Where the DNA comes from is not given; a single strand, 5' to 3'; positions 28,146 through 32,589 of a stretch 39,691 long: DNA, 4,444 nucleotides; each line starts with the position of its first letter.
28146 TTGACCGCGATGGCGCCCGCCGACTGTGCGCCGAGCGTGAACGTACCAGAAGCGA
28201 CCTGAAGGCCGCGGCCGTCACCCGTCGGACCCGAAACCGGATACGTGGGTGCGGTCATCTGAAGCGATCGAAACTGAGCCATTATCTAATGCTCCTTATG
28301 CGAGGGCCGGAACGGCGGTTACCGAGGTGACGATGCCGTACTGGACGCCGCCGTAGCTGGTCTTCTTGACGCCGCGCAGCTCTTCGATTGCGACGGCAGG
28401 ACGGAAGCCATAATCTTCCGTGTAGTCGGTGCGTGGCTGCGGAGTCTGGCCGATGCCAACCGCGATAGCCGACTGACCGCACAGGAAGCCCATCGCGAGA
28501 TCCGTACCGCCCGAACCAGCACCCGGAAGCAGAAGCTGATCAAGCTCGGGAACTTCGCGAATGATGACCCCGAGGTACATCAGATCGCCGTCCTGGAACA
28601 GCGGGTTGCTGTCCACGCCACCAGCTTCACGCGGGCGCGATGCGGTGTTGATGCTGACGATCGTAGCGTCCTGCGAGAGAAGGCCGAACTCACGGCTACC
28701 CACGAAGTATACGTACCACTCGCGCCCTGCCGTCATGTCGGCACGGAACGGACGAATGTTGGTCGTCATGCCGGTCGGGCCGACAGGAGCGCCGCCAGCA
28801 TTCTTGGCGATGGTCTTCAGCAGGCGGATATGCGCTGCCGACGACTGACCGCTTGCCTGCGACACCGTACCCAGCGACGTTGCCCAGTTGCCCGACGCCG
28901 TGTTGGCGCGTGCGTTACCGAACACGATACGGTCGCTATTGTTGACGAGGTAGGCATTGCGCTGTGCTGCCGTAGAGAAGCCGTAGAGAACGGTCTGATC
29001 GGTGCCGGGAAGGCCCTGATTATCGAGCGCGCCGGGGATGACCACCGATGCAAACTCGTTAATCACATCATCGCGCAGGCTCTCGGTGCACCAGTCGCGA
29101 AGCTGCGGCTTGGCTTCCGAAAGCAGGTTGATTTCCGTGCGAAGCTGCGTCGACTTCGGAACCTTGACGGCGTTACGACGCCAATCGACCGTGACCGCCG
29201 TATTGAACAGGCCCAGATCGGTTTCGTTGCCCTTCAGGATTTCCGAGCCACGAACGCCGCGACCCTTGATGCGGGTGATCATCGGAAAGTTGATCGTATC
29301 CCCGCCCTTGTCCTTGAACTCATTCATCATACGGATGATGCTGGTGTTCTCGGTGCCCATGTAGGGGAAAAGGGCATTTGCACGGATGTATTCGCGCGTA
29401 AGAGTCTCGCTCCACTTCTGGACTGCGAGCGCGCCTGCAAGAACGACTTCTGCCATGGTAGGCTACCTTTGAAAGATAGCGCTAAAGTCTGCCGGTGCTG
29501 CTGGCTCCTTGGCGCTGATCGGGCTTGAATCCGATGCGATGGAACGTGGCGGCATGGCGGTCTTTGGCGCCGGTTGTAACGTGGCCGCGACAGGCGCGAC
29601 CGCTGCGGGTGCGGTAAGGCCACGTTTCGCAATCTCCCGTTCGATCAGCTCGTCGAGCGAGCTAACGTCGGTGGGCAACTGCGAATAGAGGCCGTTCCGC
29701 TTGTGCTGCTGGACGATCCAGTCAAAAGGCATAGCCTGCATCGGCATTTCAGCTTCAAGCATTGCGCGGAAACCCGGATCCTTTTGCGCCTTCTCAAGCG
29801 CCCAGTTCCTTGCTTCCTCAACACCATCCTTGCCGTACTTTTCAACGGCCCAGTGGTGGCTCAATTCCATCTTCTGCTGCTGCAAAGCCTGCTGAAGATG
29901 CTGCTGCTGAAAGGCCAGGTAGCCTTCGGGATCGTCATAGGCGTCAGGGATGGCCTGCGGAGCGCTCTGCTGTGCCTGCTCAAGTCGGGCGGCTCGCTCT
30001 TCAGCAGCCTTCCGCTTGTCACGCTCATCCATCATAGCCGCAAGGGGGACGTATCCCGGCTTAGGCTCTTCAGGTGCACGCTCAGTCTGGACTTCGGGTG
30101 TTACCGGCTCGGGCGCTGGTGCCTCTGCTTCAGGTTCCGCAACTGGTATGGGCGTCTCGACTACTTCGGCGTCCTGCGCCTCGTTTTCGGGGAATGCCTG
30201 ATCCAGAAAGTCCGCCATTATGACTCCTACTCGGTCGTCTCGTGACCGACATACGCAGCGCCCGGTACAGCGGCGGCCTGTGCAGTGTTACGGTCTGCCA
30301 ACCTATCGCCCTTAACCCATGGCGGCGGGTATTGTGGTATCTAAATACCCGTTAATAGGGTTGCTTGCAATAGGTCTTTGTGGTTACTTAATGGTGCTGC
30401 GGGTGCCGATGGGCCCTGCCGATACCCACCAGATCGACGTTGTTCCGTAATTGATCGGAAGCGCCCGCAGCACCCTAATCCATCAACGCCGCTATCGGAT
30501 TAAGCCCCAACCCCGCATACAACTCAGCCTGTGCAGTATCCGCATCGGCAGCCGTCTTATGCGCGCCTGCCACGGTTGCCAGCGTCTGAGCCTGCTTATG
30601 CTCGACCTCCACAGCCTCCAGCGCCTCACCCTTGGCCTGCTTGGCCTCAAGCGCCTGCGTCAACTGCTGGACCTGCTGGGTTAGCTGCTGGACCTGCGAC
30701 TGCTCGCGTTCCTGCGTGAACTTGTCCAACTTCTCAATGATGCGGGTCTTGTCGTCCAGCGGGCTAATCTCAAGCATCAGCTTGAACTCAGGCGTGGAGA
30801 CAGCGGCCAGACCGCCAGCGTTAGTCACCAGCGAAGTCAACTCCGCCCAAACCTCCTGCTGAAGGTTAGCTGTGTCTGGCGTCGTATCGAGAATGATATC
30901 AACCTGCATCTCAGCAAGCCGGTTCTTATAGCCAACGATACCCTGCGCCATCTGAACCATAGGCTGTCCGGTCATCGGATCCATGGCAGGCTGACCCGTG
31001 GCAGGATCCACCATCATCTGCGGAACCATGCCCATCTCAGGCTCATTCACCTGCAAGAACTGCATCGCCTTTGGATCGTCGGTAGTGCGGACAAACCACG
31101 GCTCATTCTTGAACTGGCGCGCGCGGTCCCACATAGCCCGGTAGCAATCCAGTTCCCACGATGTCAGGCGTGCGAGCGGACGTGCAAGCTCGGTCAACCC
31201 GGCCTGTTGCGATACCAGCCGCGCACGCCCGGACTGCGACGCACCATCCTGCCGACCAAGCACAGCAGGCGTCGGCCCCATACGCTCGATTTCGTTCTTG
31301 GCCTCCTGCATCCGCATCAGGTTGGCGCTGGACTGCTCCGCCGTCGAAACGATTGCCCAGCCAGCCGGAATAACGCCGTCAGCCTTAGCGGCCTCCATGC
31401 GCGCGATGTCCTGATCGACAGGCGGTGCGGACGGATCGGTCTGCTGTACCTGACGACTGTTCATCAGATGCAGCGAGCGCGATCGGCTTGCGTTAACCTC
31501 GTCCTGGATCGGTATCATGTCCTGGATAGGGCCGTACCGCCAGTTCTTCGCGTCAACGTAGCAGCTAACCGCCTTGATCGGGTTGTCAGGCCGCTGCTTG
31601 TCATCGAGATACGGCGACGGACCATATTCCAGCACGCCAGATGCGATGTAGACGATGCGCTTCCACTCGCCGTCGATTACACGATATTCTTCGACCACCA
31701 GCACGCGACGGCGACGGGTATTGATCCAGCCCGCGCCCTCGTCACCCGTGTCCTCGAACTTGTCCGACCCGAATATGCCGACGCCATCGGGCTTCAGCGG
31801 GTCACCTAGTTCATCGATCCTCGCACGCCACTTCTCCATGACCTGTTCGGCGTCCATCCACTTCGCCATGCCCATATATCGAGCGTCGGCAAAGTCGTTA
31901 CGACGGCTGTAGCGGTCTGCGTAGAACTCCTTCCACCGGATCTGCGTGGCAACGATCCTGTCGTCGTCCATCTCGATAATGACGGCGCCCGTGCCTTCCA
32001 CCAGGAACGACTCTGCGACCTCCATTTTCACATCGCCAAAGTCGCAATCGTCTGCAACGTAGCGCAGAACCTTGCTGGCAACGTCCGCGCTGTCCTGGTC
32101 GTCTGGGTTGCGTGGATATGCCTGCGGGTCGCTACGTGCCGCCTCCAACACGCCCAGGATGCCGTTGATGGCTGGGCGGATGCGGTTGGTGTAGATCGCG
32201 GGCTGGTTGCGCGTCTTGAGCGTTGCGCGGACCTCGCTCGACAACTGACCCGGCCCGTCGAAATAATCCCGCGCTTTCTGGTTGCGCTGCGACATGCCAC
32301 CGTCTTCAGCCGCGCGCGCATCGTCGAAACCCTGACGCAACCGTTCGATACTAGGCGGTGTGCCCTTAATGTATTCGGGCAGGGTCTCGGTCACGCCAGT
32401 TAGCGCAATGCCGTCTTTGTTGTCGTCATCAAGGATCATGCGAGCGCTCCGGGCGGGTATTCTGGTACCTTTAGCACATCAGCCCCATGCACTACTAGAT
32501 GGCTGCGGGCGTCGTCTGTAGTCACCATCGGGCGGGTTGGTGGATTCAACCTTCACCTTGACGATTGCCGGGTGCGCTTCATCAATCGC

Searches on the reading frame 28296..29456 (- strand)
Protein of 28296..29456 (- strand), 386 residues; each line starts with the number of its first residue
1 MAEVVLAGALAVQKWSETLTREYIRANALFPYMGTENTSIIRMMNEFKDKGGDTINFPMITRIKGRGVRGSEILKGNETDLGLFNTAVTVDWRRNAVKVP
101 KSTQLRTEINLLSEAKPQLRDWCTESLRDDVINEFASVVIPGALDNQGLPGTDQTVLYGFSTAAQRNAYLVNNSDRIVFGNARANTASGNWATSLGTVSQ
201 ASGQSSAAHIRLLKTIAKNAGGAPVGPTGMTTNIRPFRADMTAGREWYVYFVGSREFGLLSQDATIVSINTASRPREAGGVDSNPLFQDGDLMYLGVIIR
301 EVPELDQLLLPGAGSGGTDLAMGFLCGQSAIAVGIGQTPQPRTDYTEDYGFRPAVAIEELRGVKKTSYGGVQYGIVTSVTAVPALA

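Call 71: search_protein_families(library=phrogs, proteins=[window:28296-29456:-], max_evalue=0.001)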
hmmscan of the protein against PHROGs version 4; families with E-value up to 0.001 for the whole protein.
window:28296-29456:- (386 aa): 1 family
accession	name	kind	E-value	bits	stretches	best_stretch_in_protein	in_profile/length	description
phrog_334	-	head and packaging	2.3e-56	192.5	1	7-383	9-380/381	major head protein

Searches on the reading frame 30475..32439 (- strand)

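Call 71: search_protein_families(library=phrogs, proteins=[window:30475-32439:-], max_evalue=0.001)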
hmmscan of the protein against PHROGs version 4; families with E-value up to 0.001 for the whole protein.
window:30475-32439:- (654 aa): 3 families
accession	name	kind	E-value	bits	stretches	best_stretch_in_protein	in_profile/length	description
phrog_156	-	head and packaging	4.1e-61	208.2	1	31-639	12-633/681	portal protein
phrog_18470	-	head and packaging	4.3e-12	46.7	1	53-200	42-194/232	portal protein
phrog_32380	-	unknown function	1.1e-05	25.9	0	55-187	26-162/287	-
